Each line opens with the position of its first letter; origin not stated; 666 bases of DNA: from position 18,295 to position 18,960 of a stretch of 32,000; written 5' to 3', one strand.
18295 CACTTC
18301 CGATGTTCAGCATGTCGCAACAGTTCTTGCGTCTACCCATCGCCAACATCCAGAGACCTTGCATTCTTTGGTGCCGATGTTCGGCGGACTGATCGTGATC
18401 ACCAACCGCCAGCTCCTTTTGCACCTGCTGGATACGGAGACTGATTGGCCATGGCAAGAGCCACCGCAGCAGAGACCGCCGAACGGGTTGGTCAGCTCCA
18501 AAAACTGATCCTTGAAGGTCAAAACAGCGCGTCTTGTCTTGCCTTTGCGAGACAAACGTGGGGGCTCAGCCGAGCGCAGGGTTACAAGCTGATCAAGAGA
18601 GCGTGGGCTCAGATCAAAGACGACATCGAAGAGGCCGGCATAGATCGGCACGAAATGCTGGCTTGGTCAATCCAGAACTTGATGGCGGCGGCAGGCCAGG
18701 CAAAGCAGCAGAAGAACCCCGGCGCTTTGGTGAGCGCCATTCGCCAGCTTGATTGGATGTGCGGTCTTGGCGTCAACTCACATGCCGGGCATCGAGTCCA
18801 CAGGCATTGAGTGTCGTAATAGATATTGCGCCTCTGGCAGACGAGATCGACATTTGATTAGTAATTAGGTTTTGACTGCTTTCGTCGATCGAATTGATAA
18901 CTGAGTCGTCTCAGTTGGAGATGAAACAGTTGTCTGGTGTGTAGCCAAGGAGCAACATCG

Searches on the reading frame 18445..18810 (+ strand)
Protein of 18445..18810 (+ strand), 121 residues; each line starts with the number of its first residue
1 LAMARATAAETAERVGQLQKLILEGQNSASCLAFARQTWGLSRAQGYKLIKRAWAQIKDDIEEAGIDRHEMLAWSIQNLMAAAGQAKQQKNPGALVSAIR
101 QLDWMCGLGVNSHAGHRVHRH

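Call 5: search_protein_families(library=pfam, proteins=[window:18445-18810:+], max_evalue=0.1)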
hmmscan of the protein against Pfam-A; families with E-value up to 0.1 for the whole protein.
window:18445-18810:+ (121 aa): 0 families

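Call 6: search_protein_families(library=phrogs, proteins=[window:18445-18810:+], max_evalue=0.1)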
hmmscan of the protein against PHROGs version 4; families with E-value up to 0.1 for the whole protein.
window:18445-18810:+ (121 aa): 1 family
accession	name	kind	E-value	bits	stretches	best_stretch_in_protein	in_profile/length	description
phrog_13126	-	moron, auxiliary metabolic gene and host takeover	0.055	13.7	1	4-79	255-332/394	beta-1,4-glycosyltransferase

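Call 7: search_protein_families(library=padloc, proteins=[window:18445-18810:+], max_evalue=0.1)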
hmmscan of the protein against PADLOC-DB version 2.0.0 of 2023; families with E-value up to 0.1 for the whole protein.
window:18445-18810:+ (121 aa): 0 families

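Call 8: search_protein_families(library=ncbifam, proteins=[window:18445-18810:+], max_evalue=0.1)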
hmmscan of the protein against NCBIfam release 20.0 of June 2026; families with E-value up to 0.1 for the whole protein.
window:18445-18810:+ (121 aa): 1 family
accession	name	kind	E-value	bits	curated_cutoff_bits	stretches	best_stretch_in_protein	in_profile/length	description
NF004519.0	PRK05864.1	equivalog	0.016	14.5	337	1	2-59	176-233/276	enoyl-CoA hydratase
